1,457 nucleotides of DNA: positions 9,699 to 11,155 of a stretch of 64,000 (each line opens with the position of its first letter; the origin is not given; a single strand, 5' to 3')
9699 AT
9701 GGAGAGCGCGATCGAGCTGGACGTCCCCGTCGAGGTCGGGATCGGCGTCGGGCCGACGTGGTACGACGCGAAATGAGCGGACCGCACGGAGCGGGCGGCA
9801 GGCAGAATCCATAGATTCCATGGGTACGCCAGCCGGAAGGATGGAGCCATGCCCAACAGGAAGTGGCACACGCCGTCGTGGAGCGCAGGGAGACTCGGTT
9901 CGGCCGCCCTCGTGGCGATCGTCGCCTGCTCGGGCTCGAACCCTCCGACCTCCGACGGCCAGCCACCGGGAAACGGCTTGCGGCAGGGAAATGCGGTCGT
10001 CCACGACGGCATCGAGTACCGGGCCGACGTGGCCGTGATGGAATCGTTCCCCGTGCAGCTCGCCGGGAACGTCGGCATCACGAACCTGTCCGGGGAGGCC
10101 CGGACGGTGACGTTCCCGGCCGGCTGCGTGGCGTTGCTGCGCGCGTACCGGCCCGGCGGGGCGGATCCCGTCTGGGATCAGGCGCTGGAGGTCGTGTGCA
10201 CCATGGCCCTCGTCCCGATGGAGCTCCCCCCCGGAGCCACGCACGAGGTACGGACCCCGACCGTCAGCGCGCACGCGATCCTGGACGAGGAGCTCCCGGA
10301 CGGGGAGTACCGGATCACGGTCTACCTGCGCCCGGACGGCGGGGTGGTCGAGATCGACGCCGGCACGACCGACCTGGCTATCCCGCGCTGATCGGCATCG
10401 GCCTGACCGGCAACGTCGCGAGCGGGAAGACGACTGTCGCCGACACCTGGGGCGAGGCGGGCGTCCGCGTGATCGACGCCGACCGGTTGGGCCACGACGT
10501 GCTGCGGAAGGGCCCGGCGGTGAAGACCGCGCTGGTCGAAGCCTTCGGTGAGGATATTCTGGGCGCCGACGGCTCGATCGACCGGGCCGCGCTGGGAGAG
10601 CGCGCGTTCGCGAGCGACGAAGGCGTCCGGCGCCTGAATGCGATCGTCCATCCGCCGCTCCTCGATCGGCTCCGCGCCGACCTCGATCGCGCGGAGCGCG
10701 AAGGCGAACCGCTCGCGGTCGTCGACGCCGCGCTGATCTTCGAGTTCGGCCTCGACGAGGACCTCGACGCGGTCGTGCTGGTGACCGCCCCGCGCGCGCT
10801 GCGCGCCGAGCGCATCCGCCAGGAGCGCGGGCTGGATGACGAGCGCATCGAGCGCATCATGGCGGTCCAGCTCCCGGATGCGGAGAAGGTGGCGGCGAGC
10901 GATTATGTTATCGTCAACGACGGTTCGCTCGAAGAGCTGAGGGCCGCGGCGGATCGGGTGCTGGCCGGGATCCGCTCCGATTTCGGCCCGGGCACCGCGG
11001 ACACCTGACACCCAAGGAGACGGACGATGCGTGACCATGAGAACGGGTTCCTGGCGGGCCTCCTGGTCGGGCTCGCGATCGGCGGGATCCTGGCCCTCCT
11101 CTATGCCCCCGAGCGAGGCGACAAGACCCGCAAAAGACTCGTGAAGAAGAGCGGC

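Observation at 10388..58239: Repeated use of non-canonical start codons (CTG, ATC, ATT) across the window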

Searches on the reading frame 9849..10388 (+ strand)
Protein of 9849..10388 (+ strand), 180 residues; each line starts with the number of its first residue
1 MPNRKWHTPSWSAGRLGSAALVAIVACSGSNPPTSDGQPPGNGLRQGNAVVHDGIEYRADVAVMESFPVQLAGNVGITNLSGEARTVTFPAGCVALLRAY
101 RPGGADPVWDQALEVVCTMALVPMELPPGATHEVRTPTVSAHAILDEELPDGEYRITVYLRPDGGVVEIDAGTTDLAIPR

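Call 59: search_protein_families(library=ncbifam, proteins=[window:9849-10388:+], max_evalue=0.01)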
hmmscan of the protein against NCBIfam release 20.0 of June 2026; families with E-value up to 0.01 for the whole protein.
window:9849-10388:+ (180 aa): 0 families

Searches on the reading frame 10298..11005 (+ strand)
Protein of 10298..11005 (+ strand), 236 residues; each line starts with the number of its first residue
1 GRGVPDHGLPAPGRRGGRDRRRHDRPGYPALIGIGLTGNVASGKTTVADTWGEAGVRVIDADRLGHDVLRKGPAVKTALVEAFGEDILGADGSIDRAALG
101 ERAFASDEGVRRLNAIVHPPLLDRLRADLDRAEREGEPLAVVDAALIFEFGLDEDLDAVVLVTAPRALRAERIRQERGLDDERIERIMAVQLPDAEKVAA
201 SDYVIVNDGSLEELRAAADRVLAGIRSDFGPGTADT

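Call 7: search_protein_families(library=ncbifam, proteins=[window:10298-11005:+], max_evalue=0.001)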
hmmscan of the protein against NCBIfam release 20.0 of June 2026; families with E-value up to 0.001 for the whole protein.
window:10298-11005:+ (236 aa): 3 families
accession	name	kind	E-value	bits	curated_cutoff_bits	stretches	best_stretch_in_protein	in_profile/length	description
TIGR00152.1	TIGR00152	equivalog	3.2e-40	138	65.55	1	34-215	2-183/188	dephospho-CoA kinase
NF002879.0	PRK03333.1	equivalog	1.8e-39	135.9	215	1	32-221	2-189/395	dephospho-CoA kinase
NF006226.0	PRK08356.1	equivalog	5.8e-07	29.4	189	0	162-223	121-191/195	hypothetical protein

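Call 8: search_protein_families(library=pfam, proteins=[window:10298-11005:+], max_evalue=0.001)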
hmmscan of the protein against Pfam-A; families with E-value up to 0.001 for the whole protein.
window:10298-11005:+ (236 aa): 2 families
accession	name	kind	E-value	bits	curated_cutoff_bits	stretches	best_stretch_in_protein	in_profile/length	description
PF01121.26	CoaE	-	1.1e-42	146.2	27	1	34-212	3-179/180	Dephospho-CoA kinase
PF13238.12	AAA_18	-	0.00067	20.6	29.4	0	34-177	1-112/128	AAA domain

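Call 18: find_homologous_proteins(query=window:10388-11005:+, max_evalue=1e-10)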
Query window:10388-11005:+ (206 aa): 512 proteins with E <= 1e-10 among 8000 candidates; the best 120 are listed.
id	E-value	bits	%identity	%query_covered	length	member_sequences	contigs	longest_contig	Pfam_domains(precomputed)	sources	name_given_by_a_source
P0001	1.8e-118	411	100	98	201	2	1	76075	PF01121.27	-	-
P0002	3.7e-102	358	99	87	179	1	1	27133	PF01121.27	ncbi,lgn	-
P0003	2.4e-100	352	88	98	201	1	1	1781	PF01121.27,PF13238.13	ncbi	ncbi:MAG: dephospho-CoA kinase [Gemmatimonadota bacterium]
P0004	1.5e-99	350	82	100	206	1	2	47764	PF01121.27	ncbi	ncbi:MAG: dephospho-CoA kinase [Gemmatimonadota bacterium]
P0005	1.8e-91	323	78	99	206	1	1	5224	PF01121.27,PF13238.13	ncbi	-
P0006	1.1e-89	318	77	99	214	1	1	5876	PF01121.27,PF13238.13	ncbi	ncbi:MAG: dephospho-CoA kinase [Gemmatimonadota bacterium]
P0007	2.6e-89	316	76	100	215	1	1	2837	PF01121.27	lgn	-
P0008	6.0e-89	315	78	100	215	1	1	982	PF01121.27,PF13238.13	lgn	-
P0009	3.1e-87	310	76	97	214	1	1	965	PF01121.27,PF13238.13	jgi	jgi:dephospho-CoA kinase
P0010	7.9e-87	308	75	97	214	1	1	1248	PF01121.27,PF13238.13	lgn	-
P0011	1.7e-86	307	76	97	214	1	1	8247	PF01121.27,PF13238.13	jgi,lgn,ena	jgi:dephospho-CoA kinase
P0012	2.4e-86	307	76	97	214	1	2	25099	PF01121.27,PF13238.13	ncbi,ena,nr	ncbi:MAG TPA: dephospho-CoA kinase [Gemmatimonadota bacterium]|nr:dephospho-CoA kinase [Gemmatimonad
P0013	5.7e-86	305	76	97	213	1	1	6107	PF01121.27,PF13238.13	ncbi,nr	ncbi:MAG TPA: dephospho-CoA kinase [Gemmatimonadota bacterium]|nr:dephospho-CoA kinase [Gemmatimonad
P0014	5.9e-86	305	76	97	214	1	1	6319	PF01121.27,PF13238.13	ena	-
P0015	8.1e-86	305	76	97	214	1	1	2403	PF01121.27,PF13238.13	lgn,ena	-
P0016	8.2e-86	305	76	97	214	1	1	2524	PF01121.27,PF13238.13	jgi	-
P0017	1.7e-85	304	74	99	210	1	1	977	PF01121.27,PF13238.13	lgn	-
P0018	2.4e-85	303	76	97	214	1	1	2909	PF01121.27,PF13238.13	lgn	-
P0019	2.4e-85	303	72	100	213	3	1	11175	PF01121.27,PF13238.13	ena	-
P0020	3.0e-85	303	76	97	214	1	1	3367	PF01121.27,PF13238.13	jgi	jgi:dephospho-CoA kinase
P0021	1.0e-84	301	74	97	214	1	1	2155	PF01121.27,PF13238.13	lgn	-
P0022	1.0e-84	301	76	97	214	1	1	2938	PF01121.27,PF13238.13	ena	-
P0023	1.0e-84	301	73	97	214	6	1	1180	PF01121.27,PF13238.13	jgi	jgi:dephospho-CoA kinase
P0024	1.5e-84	301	76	97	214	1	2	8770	PF01121.27,PF13238.13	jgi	-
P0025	1.6e-84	301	72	98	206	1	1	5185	PF01121.27,PF13238.13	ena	-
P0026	7.2e-84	299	76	97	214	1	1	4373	PF01121.27,PF13238.13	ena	-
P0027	8.1e-84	298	73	97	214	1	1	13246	PF01121.27,PF13238.13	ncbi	ncbi:MAG: dephospho-CoA kinase [Gemmatimonadota bacterium]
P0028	9.7e-84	298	72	98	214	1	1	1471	PF01121.27,PF13238.13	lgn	-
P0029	1.4e-83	298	75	97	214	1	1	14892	PF01121.27,PF13238.13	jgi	jgi:dephospho-CoA kinase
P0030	1.9e-83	297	75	97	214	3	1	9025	PF01121.27,PF13238.13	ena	-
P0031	4.4e-83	296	75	97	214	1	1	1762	PF01121.27,PF13238.13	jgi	jgi:dephospho-CoA kinase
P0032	5.9e-83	296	74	97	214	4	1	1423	PF01121.27,PF13238.13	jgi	jgi:dephospho-CoA kinase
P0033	6.0e-83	296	74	97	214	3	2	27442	PF01121.27,PF13238.13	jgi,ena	jgi:dephospho-CoA kinase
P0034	9.2e-83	295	75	97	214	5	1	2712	PF01121.27,PF13238.13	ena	-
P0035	9.5e-83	295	74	100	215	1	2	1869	PF01121.27,PF13238.13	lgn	-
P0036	7.8e-82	292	73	97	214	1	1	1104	PF01121.27,PF13238.13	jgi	jgi:dephospho-CoA kinase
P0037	9.8e-82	292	73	97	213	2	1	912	PF01121.27,PF13238.13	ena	-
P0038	2.3e-81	290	81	85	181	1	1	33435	PF01121.27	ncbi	-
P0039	7.4e-81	289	74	95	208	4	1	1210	PF01121.27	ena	-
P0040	2.3e-80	287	71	97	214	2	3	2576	PF01121.27,PF13238.13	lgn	-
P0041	2.9e-78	280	72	97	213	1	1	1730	PF01121.27,PF13238.13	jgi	jgi:dephospho-CoA kinase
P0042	1.7e-76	275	78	85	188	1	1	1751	PF01121.27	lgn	-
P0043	3.3e-76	274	68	95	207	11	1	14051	PF01121.27,PF13238.13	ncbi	ncbi:MAG: dephospho-CoA kinase [Gemmatimonadota bacterium]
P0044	2.8e-75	271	68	95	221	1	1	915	PF01121.27,PF13238.13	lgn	-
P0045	5.2e-75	270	70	95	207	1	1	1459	PF01121.27,PF13238.13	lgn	-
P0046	8.4e-75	269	69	95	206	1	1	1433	PF01121.27,PF13238.13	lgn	-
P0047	1.2e-74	268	68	100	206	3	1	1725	PF01121.27,PF13238.13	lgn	-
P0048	1.1e-73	265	68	96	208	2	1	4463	PF01121.27,PF13238.13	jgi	jgi:dephospho-CoA kinase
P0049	3.6e-73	264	66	95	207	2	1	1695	PF01121.27,PF13238.13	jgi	jgi:dephospho-CoA kinase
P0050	9.8e-73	262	71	94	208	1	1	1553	PF01121.27,PF13671.13,PF13238.13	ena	-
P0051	2.5e-72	261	68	96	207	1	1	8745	PF01121.27,PF13238.13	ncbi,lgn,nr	ncbi:MAG TPA: dephospho-CoA kinase [Gemmatimonadota bacterium]|nr:dephospho-CoA kinase [Gemmatimonad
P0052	5.7e-72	260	66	98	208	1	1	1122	PF01121.27,PF13238.13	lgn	-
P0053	6.7e-72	260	68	96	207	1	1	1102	PF01121.27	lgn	-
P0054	7.8e-72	259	66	96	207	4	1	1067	PF01121.27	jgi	-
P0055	1.7e-71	258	67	96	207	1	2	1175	PF01121.27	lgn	-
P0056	2.4e-71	258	68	96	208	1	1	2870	PF01121.27,PF13671.13,PF13238.13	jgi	jgi:dephospho-CoA kinase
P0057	6.7e-71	256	68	96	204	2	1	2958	PF01121.27,PF13238.13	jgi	-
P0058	8.4e-71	256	64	100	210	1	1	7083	PF01121.27,PF13238.13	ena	-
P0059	8.7e-71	256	68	96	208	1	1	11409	PF01121.27,PF13671.13,PF13238.13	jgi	jgi:dephospho-CoA kinase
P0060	2.1e-70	255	64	95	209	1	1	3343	PF01121.27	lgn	-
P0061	2.6e-70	254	65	97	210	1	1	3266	PF01121.27,PF13238.13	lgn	-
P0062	3.4e-70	254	66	95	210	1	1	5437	PF01121.27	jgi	jgi:dephospho-CoA kinase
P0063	4.1e-70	254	65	97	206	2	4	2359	PF01121.27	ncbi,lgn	-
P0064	5.3e-70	253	65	95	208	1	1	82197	PF01121.27,PF13238.13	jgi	jgi:dephospho-CoA kinase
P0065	7.7e-70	253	64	99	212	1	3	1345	PF01121.27,PF13238.13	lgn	-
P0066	1.1e-69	252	63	97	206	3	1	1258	PF01121.27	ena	-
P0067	1.1e-69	252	66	96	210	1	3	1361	PF01121.27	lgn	-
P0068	2.9e-69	251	64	100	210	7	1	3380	PF01121.27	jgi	jgi:dephospho-CoA kinase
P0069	2.9e-69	251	66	95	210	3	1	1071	PF01121.27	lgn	-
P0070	7.8e-69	250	63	97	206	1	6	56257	PF01121.27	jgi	jgi:dephospho-CoA kinase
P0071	8.8e-69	249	64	96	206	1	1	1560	PF01121.27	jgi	jgi:dephospho-CoA kinase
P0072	1.4e-68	249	63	97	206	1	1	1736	PF01121.27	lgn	-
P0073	1.6e-68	249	66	95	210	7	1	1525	PF01121.27,PF13238.13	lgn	-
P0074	1.6e-68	248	67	95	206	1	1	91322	PF01121.27,PF13238.13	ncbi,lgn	-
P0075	1.6e-68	248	64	97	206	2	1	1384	PF01121.27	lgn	-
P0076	1.7e-68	248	65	95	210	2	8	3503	PF01121.27,PF13238.13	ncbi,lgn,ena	-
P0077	1.8e-68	248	63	96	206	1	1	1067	PF01121.27,PF13238.13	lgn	-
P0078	1.8e-68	248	63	97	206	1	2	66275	PF01121.27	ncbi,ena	-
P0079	1.9e-68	248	67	96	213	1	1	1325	PF01121.27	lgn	-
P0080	2.0e-68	248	66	95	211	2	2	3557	PF01121.27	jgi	jgi:dephospho-CoA kinase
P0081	3.2e-68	248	65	97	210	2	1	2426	PF01121.27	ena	-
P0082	3.3e-68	247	69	92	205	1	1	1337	PF01121.27,PF13238.13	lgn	-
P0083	3.4e-68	247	65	95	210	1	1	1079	PF01121.27,PF13238.13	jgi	jgi:dephospho-CoA kinase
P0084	3.4e-68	247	64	97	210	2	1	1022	PF01121.27,PF13238.13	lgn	-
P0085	4.3e-68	247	64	95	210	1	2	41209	PF01121.27,PF13238.13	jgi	jgi:dephospho-CoA kinase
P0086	4.6e-68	247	64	95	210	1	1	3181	PF01121.27,PF13238.13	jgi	jgi:dephospho-CoA kinase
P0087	5.2e-68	247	65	95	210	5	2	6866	PF01121.27,PF13238.13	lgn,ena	-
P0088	5.8e-68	247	62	99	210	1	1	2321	PF01121.27,PF13238.13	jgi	jgi:dephospho-CoA kinase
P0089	6.4e-68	247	68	93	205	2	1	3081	PF01121.27,PF13238.13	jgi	jgi:dephospho-CoA kinase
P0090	8.0e-68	246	65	95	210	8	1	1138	PF01121.27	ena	-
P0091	8.3e-68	246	66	96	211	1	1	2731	PF01121.27,PF13238.13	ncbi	ncbi:MAG: dephospho-CoA kinase [Gemmatimonadota bacterium]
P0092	8.5e-68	246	64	95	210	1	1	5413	PF01121.27,PF13238.13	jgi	jgi:dephospho-CoA kinase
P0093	9.1e-68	246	62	100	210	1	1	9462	PF01121.27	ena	-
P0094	1.0e-67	246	63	97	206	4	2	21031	PF01121.27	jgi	-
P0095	1.0e-67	246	65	95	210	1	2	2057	PF01121.27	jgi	jgi:dephospho-CoA kinase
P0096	1.2e-67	246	64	95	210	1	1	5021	PF01121.27,PF13238.13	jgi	jgi:dephospho-CoA kinase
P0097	1.2e-67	246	62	97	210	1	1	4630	PF01121.27,PF13238.13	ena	-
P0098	1.4e-67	245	65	95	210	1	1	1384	PF01121.27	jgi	jgi:dephospho-CoA kinase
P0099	1.4e-67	245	65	95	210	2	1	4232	PF01121.27,PF13238.13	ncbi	-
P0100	1.5e-67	245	64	95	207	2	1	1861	PF01121.27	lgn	-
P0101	1.5e-67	245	64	96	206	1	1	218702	PF01121.27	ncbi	-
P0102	1.8e-67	245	65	95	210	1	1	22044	PF01121.27,PF13238.13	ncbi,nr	ncbi:MAG TPA: dephospho-CoA kinase [Gemmatimonadota bacterium]|nr:dephospho-CoA kinase [Gemmatimonad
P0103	2.0e-67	245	63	97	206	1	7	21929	PF01121.27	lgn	-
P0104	2.0e-67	245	62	96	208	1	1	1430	PF01121.27,PF13238.13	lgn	-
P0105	2.0e-67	245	65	95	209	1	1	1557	PF01121.27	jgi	jgi:dephospho-CoA kinase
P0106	2.2e-67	245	62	99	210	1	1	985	PF01121.27,PF13238.13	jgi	jgi:dephospho-CoA kinase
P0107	2.3e-67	245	65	95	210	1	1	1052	PF01121.27,PF13238.13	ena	-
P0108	2.3e-67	245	64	95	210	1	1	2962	PF01121.27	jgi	jgi:dephospho-CoA kinase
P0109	3.3e-67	244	64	95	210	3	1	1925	PF01121.27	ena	-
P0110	3.6e-67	244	65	95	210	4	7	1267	PF01121.27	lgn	-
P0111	4.2e-67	244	65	98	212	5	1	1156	PF01121.27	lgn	-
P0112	5.3e-67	244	62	97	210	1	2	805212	PF01121.27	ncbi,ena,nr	ncbi:MAG TPA: dephospho-CoA kinase [Gemmatimonadota bacterium]|nr:dephospho-CoA kinase [Gemmatimonad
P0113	5.3e-67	244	65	94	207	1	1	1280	PF01121.27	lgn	-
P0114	6.0e-67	243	61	99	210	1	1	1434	PF01121.27,PF13238.13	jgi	jgi:dephospho-CoA kinase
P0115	6.7e-67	243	62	97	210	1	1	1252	PF01121.27,PF13238.13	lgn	-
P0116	6.9e-67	243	61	99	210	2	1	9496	PF01121.27,PF13238.13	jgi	jgi:dephospho-CoA kinase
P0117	1.0e-66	243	61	97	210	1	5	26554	PF01121.27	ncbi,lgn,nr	ncbi:MAG TPA: dephospho-CoA kinase [Gemmatimonadota bacterium]|nr:dephospho-CoA kinase [Gemmatimonad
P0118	1.1e-66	242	62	97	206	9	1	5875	PF01121.27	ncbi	-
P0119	1.1e-66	242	64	96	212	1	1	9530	PF01121.27,PF13238.13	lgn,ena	-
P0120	1.2e-66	242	65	95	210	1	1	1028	PF01121.27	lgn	-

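Call 20: find_encoding_contigs(protein=P0038, flank=10000, max_places=3)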
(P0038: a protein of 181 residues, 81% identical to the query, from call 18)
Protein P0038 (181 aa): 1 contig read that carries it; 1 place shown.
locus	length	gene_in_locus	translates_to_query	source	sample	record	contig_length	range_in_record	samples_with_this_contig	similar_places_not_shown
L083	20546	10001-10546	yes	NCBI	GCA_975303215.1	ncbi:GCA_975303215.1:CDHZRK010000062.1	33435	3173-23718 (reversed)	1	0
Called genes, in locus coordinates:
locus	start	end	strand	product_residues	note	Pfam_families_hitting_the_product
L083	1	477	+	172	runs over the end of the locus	PF13302:Acetyltransf_3, PF00583:Acetyltransf_1, PF13420:Acetyltransf_4, PF13508:Acetyltransf_7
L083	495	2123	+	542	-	PF00196:GerE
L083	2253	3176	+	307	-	PF00561:Abhydrolase_1, PF12146:Hydrolase_4 (weak), PF12697:Abhydrolase_6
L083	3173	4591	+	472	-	PF01565:FAD_binding_4, PF08031:BBE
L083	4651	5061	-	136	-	PF08808:RES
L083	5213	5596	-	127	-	-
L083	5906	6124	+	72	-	PF09957:VapB_antitoxin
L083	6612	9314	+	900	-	PF02739:5_3_exonuc_N, PF01367:5_3_exonuc, PF01612:DNA_pol_A_exo1, PF22619:DNA_polI_exo1, PF00476:DNA_pol_A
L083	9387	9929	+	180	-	-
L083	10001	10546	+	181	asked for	PF01121:CoaE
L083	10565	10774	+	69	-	PF12732:YtxH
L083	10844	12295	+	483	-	PF01676:Metalloenzyme, PF06415:iPGM_N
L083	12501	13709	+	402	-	-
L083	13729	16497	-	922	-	PF00675:Peptidase_M16, PF05193:Peptidase_M16_C, PF00675:Peptidase_M16, PF05193:Peptidase_M16_C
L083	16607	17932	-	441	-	PF01425:Amidase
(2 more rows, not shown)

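Call 21: find_encoding_contigs(protein=P0004, flank=10000, max_places=3)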
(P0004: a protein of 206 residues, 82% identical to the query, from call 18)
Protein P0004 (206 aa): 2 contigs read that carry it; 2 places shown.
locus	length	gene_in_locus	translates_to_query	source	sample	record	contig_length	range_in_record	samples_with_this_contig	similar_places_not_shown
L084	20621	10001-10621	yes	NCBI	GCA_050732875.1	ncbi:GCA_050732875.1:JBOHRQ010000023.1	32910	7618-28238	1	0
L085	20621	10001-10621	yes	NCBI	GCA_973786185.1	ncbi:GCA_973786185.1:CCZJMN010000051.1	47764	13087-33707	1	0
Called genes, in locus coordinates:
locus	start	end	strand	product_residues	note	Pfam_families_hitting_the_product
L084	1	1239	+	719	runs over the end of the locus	PF07732:Cu-oxidase_3, PF00394:Cu-oxidase (faint), PF07731:Cu-oxidase_2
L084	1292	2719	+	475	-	PF22039:HUTI_composite_bact (faint), PF01979:Amidohydro_1, PF07969:Amidohydro_3 (weak)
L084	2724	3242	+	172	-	PF00583:Acetyltransf_1, PF13302:Acetyltransf_3, PF13420:Acetyltransf_4, PF13508:Acetyltransf_7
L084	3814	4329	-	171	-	-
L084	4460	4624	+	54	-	-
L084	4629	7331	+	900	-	PF02739:5_3_exonuc_N, PF01367:5_3_exonuc, PF01612:DNA_pol_A_exo1, PF22619:DNA_polI_exo1, PF00476:DNA_pol_A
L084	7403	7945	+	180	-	-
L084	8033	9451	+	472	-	-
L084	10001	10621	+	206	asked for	PF01121:CoaE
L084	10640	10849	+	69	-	PF12732:YtxH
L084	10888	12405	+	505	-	PF01676:Metalloenzyme, PF06415:iPGM_N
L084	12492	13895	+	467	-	-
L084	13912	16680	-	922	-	PF00675:Peptidase_M16, PF05193:Peptidase_M16_C, PF00675:Peptidase_M16, PF05193:Peptidase_M16_C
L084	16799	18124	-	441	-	PF01425:Amidase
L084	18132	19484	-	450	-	PF16980:CitMHS_2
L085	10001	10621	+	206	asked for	PF01121:CoaE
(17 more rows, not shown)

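Call 22: find_encoding_contigs(protein=P0003, flank=10000, max_places=3)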
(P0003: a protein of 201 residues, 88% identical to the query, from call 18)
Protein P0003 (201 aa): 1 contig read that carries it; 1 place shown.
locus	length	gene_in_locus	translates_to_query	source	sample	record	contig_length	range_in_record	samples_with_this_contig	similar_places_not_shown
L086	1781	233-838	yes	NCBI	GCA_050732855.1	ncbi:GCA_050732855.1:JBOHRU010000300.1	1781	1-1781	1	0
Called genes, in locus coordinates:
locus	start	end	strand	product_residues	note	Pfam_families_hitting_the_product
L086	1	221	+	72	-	?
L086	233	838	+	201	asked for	PF01121:CoaE, PF13238:AAA_18 (faint)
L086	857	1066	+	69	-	PF12732:YtxH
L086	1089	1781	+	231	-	PF01676:Metalloenzyme, PF06415:iPGM_N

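Call 75: find_encoding_contigs(protein=P0012, flank=10000, max_places=2)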
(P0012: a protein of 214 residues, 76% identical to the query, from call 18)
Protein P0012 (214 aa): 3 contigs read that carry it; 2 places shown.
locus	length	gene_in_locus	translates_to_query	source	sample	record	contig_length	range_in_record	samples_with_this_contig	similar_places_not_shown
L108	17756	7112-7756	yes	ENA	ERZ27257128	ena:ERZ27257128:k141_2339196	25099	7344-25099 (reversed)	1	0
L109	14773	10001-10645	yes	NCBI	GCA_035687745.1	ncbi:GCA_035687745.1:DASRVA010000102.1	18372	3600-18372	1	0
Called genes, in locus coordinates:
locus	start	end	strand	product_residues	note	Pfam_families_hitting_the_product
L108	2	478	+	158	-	?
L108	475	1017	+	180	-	PF13302:Acetyltransf_3, PF00583:Acetyltransf_1, PF13420:Acetyltransf_4, PF13508:Acetyltransf_7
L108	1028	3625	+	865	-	PF00211:Guanylate_cyc, PF00515:TPR_1 (faint), PF07719:TPR_2 (faint), PF13181:TPR_8 (faint), PF13414:TPR_11 (weak), PF13424:TPR_12 (faint), PF13428:TPR_14 (faint), PF13432:TPR_16 (faint), +2 more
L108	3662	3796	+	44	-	-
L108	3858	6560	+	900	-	PF02739:5_3_exonuc_N, PF01367:5_3_exonuc, PF01612:DNA_pol_A_exo1, PF22619:DNA_polI_exo1, PF00476:DNA_pol_A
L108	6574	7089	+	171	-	PF12690:BsuPI (weak)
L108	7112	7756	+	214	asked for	PF01121:CoaE, PF13238:AAA_18 (weak)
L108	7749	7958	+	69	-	PF12732:YtxH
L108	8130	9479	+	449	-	PF01676:Metalloenzyme, PF06415:iPGM_N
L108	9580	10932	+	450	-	-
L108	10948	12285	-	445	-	PF01425:Amidase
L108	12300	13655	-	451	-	PF03600:CitMHS (faint), PF16980:CitMHS_2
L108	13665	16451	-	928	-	PF00675:Peptidase_M16, PF05193:Peptidase_M16_C, PF00675:Peptidase_M16, PF05193:Peptidase_M16_C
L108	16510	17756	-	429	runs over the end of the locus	PF16491:Peptidase_M48_N, PF01435:Peptidase_M48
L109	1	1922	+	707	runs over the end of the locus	PF07732:Cu-oxidase_3, PF00394:Cu-oxidase (faint), PF07731:Cu-oxidase_2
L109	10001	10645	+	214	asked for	PF01121:CoaE, PF13238:AAA_18 (weak)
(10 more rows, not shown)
